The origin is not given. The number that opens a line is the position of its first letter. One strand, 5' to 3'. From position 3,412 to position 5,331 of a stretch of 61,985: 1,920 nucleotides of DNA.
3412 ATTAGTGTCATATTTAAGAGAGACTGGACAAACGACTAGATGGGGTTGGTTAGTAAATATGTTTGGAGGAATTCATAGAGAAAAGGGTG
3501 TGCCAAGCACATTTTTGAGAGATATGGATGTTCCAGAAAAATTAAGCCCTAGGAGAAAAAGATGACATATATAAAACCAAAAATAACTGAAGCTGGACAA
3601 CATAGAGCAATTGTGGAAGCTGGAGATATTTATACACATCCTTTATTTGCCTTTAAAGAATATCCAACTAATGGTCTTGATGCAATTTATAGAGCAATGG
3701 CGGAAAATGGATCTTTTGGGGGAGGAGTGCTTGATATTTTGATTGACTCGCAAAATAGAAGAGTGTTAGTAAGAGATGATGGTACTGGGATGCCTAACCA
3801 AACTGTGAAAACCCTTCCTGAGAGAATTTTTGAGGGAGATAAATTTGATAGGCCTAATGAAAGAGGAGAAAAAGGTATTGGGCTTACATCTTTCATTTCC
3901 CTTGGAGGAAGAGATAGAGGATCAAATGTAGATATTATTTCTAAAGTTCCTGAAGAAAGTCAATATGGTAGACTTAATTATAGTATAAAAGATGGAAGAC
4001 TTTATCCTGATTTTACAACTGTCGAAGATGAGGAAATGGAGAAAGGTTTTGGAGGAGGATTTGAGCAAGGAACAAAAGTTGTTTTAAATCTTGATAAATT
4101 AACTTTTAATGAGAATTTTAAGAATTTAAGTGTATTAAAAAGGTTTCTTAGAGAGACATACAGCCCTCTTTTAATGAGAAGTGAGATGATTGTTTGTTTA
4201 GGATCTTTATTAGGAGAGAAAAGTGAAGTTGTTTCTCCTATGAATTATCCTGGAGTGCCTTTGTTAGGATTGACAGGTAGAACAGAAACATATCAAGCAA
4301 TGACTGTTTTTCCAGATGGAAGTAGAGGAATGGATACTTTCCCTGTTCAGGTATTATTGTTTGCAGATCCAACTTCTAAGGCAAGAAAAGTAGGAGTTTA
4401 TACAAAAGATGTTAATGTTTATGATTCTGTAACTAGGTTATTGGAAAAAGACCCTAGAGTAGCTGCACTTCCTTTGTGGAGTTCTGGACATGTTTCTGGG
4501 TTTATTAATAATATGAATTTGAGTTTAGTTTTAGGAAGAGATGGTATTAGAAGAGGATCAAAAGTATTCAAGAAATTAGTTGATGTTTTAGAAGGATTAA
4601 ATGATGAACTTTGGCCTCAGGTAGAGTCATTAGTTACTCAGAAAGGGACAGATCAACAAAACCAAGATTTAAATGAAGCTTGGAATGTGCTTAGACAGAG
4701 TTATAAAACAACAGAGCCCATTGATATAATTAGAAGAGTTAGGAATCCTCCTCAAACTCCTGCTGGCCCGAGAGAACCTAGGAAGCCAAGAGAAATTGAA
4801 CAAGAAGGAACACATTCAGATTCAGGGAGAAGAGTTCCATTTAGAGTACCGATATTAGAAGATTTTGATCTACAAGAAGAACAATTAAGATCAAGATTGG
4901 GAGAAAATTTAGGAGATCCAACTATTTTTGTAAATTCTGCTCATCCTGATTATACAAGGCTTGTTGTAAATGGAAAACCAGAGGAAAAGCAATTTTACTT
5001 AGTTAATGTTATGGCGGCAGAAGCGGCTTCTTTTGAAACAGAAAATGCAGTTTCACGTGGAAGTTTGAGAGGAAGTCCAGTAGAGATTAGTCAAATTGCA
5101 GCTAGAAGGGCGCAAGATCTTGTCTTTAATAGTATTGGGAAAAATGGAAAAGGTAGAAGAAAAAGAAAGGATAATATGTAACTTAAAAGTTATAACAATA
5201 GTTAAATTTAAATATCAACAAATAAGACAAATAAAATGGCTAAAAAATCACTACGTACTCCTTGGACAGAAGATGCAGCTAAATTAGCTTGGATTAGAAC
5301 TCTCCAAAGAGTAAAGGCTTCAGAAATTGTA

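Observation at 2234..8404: Five-gene orphan cluster built around a MORC-like GHKL ATPase, with HTH, Myb-like and degenerate methyltransferase-like partners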

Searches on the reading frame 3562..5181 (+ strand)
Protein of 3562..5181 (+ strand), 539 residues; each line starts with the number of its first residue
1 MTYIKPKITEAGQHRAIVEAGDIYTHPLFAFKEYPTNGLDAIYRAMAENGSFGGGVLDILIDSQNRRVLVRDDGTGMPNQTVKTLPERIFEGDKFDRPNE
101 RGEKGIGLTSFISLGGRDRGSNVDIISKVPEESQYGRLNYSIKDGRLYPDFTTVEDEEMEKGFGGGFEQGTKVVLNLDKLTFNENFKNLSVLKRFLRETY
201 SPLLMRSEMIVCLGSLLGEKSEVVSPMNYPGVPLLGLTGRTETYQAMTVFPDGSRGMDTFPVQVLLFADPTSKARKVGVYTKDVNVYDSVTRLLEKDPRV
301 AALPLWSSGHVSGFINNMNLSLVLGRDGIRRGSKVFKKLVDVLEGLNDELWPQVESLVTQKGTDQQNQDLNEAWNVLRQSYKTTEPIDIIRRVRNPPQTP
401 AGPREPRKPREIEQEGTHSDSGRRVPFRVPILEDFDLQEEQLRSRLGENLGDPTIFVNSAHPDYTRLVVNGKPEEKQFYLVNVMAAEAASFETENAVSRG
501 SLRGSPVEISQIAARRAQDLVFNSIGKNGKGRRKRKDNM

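Call 3: search_protein_families(library=pfam, proteins=[window:3562-5181:+], max_evalue=1)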
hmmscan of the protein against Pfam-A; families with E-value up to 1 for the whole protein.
window:3562-5181:+ (539 aa): 3 families
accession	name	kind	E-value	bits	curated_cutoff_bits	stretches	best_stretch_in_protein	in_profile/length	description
PF13589.12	HATPase_c_3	-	0.00023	21.7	25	1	33-114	9-84/137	Histidine kinase-, DNA gyrase B-, and HSP90-like ATPase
PF02518.31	HATPase_c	-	0.00066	20.5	26.4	1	53-109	23-78/111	Histidine kinase-, DNA gyrase B-, and HSP90-like ATPase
PF13837.12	Myb_DNA-bind_4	-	0.09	13.6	27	1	347-384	32-69/89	Myb/SANT-like DNA-binding domain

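Call 4: search_protein_families(library=padloc, proteins=[window:3562-5181:+], max_evalue=1)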
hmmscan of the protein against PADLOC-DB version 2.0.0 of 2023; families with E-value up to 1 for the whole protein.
window:3562-5181:+ (539 aa): 0 families

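Call 5: search_protein_families(library=phrogs, proteins=[window:3562-5181:+], max_evalue=1)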
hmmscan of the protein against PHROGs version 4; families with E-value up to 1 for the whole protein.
window:3562-5181:+ (539 aa): 2 families
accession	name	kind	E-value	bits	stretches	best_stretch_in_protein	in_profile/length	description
phrog_543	-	DNA, RNA and nucleotide metabolism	0.05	12.8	1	30-108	73-158/661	DNA topoisomerase II large subunit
phrog_857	-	unknown function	0.14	12.4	1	64-108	385-428/468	-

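Call 6: search_protein_families(library=ncbifam, proteins=[window:3562-5181:+], max_evalue=1)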
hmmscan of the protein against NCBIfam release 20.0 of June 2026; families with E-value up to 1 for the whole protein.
window:3562-5181:+ (539 aa): 9 families
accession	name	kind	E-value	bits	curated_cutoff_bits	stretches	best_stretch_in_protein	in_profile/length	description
NF003218.0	PRK04184.1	equivalog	9.6e-07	27.7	274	1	63-153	72-163/539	DNA topoisomerase VI subunit B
TIGR01052.1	top6b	equivalog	2e-05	23.2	380.7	1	61-188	60-183/488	DNA topoisomerase VI subunit B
NF011439.0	PRK14868.1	equivalog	0.022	12.9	1310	1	46-163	62-180/795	DNA topoisomerase VI subunit B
NF033092.0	HK_WalK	equivalog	0.064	11.8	725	1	55-109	508-563/594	cell wall metabolism sensor histidine kinase WalK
TIGR02966.1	phoR_proteo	equivalog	0.085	11.9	334.2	1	62-109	258-304/333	phosphate regulon sensor histidine kinase PhoR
NF041732.1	hist_kin_CseC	equivalog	0.087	11.9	700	1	49-109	322-377/424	two-component system sensor histidine kinase CseC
NF008235.0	PRK11006.1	equivalog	0.12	11.2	390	1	66-134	350-416/431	phosphate regulon sensor histidine kinase PhoR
NF046044.1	PnpS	equivalog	0.22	10.5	400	1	62-111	314-362/390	two-component system histidine kinase PnpS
NF033792.0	ActS_PrrB_HisK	equivalog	0.23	10.3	350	1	60-113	336-388/423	ActS/PrrB/RegB family redox-sensitive histidine kinase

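Call 7: search_solved_structures(query=window:3562-5181:+, max_evalue=10, show_alignments=3)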
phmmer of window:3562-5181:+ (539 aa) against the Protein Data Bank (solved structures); distinct sequences matched with E-value up to 10: 5.
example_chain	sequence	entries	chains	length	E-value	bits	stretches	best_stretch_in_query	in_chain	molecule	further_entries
4xxh_A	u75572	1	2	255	0.21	13.2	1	173-244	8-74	HTH-type transcriptional regulator TreR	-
2q2e_B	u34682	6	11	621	0.76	11.3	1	67-133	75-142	Type 2 DNA topoisomerase 6 subunit B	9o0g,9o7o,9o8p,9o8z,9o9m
3sl2_A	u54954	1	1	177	1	10.9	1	57-109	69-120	Sensor histidine kinase yycG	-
6swa_t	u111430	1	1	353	1.4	10.4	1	309-387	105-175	Proliferation-associated protein 2G4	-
2v6c_A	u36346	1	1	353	1.4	10.4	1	309-387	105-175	PROLIFERATION-ASSOCIATED PROTEIN 2G4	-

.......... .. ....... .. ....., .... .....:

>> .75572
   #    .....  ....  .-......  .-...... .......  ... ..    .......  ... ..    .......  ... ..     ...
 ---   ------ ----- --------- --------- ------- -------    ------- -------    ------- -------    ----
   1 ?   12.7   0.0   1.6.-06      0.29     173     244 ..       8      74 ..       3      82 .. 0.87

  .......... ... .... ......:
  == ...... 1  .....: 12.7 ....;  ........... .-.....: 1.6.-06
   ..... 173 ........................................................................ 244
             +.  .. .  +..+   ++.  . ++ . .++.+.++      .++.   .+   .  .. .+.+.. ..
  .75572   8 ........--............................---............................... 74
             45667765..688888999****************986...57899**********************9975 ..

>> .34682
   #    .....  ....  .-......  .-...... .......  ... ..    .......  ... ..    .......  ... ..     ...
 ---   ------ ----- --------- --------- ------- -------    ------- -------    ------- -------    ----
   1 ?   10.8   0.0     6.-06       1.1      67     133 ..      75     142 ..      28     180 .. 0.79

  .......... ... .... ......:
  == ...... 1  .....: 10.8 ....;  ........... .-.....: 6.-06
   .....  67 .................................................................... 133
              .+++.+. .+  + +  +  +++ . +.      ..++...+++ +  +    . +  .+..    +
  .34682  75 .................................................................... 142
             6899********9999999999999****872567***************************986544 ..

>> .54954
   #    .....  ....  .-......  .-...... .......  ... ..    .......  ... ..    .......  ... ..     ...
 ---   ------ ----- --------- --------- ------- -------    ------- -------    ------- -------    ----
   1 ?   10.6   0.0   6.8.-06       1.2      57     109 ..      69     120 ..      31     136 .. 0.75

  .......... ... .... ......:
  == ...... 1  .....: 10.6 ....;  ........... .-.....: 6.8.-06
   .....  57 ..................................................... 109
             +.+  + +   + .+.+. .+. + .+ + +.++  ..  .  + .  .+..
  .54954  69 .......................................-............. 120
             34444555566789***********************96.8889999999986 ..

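Call 8: find_homologous_proteins(query=window:3562-5181:+, max_evalue=0.001)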
Query window:3562-5181:+ (539 aa): 3 proteins with E <= 0.001 among 8000 candidates.
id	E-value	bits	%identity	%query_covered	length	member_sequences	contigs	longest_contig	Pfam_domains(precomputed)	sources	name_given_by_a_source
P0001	0.0e+0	1202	100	99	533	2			-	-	-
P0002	1.8e-188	645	57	99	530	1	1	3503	-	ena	-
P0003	6.6e-45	172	29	97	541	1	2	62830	PF13589.13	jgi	jgi:hypothetical protein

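Call 11: find_encoding_contigs(protein=P0003, flank=10000, max_places=4)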
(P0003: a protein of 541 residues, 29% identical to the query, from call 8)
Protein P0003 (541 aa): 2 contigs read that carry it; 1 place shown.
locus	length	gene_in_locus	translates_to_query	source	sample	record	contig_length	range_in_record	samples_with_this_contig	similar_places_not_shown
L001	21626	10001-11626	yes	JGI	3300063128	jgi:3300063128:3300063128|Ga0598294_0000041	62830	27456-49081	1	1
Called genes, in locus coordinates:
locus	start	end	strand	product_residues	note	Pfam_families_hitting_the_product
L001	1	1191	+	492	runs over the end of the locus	-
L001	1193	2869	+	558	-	PF00069:Pkinase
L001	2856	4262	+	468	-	PF00069:Pkinase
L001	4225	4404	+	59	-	-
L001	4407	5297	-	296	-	PF04014:MazE_antitoxin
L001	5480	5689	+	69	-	-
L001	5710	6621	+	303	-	-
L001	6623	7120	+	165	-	-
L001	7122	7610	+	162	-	-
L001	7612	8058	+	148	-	-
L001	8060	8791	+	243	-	-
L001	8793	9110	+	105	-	-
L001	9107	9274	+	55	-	-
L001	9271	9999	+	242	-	-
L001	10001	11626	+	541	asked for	PF13589:HATPase_c_3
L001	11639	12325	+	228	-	-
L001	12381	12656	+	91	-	-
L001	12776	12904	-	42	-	-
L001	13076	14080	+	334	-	PF00005:ABC_tran, PF13304:AAA_21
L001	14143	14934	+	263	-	PF06182:ABC2_membrane_6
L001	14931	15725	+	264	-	PF06182:ABC2_membrane_6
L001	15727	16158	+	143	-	PF13527:Acetyltransf_9 (faint), PF00583:Acetyltransf_1, PF13673:Acetyltransf_10, PF13508:Acetyltransf_7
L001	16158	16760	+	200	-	PF01966:HD (weak)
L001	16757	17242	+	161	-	PF13238:AAA_18, PF13671:AAA_33, PF01202:SKI (weak)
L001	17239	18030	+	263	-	-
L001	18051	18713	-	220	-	-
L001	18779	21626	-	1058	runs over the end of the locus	PF01326:PPDK_N, PF00391:PEP-utilizers, PF02896:PEP-utilizers_C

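Call 12: find_encoding_contigs(protein=P0002, flank=10000, max_places=4)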
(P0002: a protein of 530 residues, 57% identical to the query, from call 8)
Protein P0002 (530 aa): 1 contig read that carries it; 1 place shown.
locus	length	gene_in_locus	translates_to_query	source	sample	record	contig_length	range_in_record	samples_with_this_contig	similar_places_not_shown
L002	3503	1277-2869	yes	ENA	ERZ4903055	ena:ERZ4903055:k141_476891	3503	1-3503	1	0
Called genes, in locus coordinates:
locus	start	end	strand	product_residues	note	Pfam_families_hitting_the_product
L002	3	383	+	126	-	?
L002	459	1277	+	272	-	-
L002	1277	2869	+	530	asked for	-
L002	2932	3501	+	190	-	?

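Call 16: find_related_loci(query=A1, collection=genome_contigs, flank=10000)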
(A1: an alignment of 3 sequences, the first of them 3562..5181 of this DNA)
Query A1 (539 aa) in genome_contigs; peptide patterns used: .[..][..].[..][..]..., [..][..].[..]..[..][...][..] (x = any residue, [..] = any of these).
600 stretches matched a pattern (row limit reached: there are more); 1 encode a relative of the query (tblastn E <= 1e-3); 1 distinct loci.
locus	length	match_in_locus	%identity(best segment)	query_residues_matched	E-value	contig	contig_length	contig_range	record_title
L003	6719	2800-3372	26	23-205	6e-7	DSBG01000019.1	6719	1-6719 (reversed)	MAG TPA_asm: Deltaproteobacteria bacterium isolate SpSt-1167 Ga0129302_1007349, whole genome shotgun sequence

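Call 17: find_related_loci(query=A1, collection=viral_contigs, flank=10000)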
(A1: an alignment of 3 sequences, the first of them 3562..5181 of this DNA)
Query A1 (539 aa) in viral_contigs; peptide patterns used: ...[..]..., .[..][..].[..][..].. (x = any residue, [..] = any of these).
72 stretches matched a pattern, but none encodes a relative of the query by tblastn (E <= 1e-3).

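Call 18: find_related_loci(query=A1, collection=metagenome_contigs, flank=10000)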
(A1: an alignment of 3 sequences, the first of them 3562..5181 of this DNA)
Query A1 (539 aa) in metagenome_contigs; peptide patterns used: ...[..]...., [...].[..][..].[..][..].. (x = any residue, [..] = any of these).
144 stretches matched a pattern; 4 encode a relative of the query (tblastn E <= 1e-3); 4 distinct loci.
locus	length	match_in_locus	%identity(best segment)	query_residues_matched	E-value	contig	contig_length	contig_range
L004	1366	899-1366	100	1-156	1e-107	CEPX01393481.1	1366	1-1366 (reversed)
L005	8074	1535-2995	29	25-538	3e-73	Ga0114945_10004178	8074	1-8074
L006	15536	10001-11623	28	1-529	5e-48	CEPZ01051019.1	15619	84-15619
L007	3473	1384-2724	27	16-466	3e-39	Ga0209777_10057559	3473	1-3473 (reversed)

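Call 28: search_protein_representatives(alignment_id=A1)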
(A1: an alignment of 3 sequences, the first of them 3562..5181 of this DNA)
Query: 3 sequences, 536 profile positions. Proteins with E-value up to 0.001 (for the whole library): 811; up to 1e-10: 128; up to 1e-30: 69. The best 150 are listed.
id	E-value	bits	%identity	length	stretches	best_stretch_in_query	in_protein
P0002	1.6e-279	944.4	-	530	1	1-536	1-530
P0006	5.7e-126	437.7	-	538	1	4-532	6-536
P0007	2.0e-122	426.0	-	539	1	6-534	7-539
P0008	7.0e-119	414.3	-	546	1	1-534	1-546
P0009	3.9e-118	411.8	-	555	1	1-531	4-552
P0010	6.9e-117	407.7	-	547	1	1-534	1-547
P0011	1.5e-114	400.0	-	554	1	3-533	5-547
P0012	9.7e-113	394.0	-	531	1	4-534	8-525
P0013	1.9e-108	379.8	-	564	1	4-534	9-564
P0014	2.2e-108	379.7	-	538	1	1-532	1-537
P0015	2.3e-108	379.6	-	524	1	6-535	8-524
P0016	1.1e-99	350.9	-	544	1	4-534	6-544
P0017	3.4e-99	349.3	-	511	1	5-530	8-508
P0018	1.8e-97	343.7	-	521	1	13-534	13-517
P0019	1.8e-94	333.7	-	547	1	6-532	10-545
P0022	2.9e-89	316.5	-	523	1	1-529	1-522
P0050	1.4e-49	185.6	-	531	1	12-501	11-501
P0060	1.2e-43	166.0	-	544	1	17-506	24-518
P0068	1.4e-32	129.4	-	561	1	15-494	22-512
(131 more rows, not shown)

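Call 30: search_solved_structures(query=A2, max_evalue=1, show_alignments=3)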
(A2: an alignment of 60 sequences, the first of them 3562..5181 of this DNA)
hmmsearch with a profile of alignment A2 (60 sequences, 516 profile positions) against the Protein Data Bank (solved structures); distinct sequences matched with E-value up to 1: 209 (the best 60 are shown).
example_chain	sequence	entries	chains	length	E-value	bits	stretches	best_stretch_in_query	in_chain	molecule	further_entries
3h80_A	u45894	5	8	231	2.8e-13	52.7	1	5-191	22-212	Heat shock protein 83-1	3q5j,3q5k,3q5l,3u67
5j80_A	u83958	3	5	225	5.6e-11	45.2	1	7-190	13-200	Heat shock protein HSP 90-alpha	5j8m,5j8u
5j6m_A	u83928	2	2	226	5.6e-11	45.2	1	7-190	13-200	Heat shock protein HSP 90-alpha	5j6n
3o6o_A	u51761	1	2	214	5.8e-11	45.1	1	5-191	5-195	Heat shock protein 83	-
5j6l_A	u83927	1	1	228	5.9e-11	45.1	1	7-190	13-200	Heat shock protein HSP 90-alpha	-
3omu_A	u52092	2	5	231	7.6e-11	44.7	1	5-191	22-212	Heat shock protein 83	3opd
2yjw_A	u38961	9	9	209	7.7e-11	44.7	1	10-190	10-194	HEAT SHOCK PROTEIN HSP 90-ALPHA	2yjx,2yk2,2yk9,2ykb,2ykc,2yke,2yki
1osf_A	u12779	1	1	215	7.9e-11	44.7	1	7-190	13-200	heat shock 90kDa protein 1, alpha; heat shock 90kD protein 1, alpha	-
5lr1_A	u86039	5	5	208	8e-11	44.6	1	10-190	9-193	Heat shock protein HSP 90-alpha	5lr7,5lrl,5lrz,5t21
2jjc_A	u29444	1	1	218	8.1e-11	44.6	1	6-190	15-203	HEAT SHOCK PROTEIN HSP 90-ALPHA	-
5lq9_A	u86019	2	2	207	8.3e-11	44.6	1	10-190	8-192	Heat shock protein HSP 90-alpha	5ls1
2k5b_A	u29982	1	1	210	8.5e-11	44.6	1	14-190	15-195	Heat shock protein HSP 90-alpha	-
8jra_A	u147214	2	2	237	8.7e-11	44.5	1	7-190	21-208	Heat shock protein HSP 90-alpha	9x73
1byq_A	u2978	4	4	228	8.8e-11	44.5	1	7-190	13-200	PROTEIN (HEAT SHOCK PROTEIN 90) | HEAT SHOCK PROTEIN 90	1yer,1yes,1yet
5j82_A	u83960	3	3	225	8.8e-11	44.5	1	7-190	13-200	Heat shock protein HSP 90-alpha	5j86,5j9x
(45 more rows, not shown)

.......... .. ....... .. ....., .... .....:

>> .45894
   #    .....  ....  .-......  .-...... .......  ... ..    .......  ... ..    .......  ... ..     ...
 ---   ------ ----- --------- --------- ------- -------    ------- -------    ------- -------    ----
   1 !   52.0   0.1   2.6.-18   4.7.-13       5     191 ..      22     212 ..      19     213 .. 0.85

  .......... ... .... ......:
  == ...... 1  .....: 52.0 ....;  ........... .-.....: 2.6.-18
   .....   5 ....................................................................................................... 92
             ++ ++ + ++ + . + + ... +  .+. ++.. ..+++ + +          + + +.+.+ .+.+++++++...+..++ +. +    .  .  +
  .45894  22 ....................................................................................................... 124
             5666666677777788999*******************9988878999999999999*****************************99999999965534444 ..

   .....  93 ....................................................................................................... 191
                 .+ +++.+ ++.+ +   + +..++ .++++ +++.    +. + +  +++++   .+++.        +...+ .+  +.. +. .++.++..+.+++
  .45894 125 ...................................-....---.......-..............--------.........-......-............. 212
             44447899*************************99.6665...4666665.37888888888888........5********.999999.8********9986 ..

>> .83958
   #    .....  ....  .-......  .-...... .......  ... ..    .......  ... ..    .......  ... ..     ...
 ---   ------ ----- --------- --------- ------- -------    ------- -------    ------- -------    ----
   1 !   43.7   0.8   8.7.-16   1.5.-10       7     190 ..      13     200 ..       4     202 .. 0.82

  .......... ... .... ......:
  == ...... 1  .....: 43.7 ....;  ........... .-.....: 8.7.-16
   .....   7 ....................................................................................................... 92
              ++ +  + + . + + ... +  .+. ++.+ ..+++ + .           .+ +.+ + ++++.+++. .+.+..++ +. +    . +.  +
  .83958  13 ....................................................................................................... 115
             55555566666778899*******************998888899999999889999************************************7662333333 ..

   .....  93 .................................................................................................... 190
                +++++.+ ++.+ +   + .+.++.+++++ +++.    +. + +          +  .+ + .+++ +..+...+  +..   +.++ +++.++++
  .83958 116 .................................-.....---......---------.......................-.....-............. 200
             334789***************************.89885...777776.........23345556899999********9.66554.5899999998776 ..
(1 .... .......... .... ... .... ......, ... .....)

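Call 31: search_protein_families(library=pfam, alignment_id=A2, max_evalue=0.01)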
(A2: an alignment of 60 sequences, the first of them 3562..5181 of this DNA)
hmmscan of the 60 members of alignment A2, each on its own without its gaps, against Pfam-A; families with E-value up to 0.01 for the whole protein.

A. member 1, window:3562-5181:+ (539 aa): 2 families
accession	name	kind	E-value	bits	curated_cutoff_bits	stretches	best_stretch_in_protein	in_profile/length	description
PF13589.12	HATPase_c_3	-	0.00023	21.7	25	1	33-114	9-84/137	Histidine kinase-, DNA gyrase B-, and HSP90-like ATPase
PF02518.31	HATPase_c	-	0.00066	20.5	26.4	1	53-109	23-78/111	Histidine kinase-, DNA gyrase B-, and HSP90-like ATPase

B. families by the number of members that match (of 60 scanned): 3 families
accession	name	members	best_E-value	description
PF13589.12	HATPase_c_3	58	2.3e-16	Histidine kinase-, DNA gyrase B-, and HSP90-like ATPase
PF02518.31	HATPase_c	49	1.1e-07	Histidine kinase-, DNA gyrase B-, and HSP90-like ATPase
PF13581.12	HATPase_c_2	2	0.00043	Histidine kinase-like ATPase domain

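Call 33: find_encoding_contigs(protein=P0006, flank=8000, max_places=3)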
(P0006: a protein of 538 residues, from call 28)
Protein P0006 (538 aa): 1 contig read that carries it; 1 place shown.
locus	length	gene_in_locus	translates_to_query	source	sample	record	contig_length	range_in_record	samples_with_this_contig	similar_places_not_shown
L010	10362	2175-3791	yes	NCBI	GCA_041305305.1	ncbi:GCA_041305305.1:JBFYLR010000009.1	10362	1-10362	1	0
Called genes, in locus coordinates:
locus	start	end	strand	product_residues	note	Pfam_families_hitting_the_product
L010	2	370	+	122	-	?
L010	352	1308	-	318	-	PF00069:Pkinase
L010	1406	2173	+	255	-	-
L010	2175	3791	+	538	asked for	PF02518:HATPase_c (faint), PF13589:HATPase_c_3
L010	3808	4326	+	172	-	-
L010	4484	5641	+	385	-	PF08665:PglZ (faint), PF01663:Phosphodiest, PF01676:Metalloenzyme (weak)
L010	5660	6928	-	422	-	PF01336:tRNA_anti-codon, PF00152:tRNA-synt_2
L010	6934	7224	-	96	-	-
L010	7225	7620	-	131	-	-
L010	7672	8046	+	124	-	-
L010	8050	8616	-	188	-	PF00300:His_Phos_1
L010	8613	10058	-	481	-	PF02934:GatB_N, PF02637:GatB_Yqey (weak)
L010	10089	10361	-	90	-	?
